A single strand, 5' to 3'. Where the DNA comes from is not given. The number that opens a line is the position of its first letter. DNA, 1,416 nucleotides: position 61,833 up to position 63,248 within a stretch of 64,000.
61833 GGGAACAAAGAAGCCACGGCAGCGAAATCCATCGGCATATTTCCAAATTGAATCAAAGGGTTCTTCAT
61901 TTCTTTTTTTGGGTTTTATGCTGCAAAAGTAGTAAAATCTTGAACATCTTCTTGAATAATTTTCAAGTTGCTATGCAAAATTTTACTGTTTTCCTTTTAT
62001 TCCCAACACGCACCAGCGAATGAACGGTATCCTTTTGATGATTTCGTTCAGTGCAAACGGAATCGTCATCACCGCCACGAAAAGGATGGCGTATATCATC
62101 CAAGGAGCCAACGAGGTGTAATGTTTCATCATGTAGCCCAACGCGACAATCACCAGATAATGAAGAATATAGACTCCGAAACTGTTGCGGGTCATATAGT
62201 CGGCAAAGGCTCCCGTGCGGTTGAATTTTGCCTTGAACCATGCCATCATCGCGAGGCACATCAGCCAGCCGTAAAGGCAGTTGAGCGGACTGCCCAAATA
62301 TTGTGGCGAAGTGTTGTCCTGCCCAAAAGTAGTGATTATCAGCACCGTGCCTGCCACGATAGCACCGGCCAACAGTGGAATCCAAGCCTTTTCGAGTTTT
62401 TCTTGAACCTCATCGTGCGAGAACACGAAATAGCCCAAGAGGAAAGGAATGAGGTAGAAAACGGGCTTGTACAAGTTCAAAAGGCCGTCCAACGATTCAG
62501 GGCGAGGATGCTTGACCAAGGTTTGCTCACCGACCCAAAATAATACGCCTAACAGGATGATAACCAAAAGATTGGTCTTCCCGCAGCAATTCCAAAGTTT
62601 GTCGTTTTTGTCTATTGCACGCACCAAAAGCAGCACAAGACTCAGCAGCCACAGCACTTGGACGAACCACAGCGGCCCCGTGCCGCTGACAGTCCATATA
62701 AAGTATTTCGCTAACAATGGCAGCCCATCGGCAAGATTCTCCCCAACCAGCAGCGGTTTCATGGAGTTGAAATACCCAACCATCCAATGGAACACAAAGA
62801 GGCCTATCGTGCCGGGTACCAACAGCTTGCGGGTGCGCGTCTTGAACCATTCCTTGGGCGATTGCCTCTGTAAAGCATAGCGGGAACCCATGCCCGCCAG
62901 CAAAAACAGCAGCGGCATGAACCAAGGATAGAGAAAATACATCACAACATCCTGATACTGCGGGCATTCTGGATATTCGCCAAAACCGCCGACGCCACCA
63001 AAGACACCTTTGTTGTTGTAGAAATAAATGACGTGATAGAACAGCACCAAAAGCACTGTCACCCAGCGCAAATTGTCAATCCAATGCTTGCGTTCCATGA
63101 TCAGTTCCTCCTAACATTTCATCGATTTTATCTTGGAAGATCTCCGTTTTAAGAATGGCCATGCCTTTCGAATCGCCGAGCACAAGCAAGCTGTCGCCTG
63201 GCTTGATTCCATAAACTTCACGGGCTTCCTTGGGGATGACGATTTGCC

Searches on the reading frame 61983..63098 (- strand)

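Call 83: search_protein_families(library=pfam, proteins=[window:61983-63098:-], max_evalue=0.00001)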
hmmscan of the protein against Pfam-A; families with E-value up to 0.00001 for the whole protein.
window:61983-63098:- (371 aa): 1 family
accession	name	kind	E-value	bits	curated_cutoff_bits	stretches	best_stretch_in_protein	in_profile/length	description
PF01757.29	Acyl_transf_3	-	2.7e-31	109.3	31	1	5-350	2-324/326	Acyltransferase domain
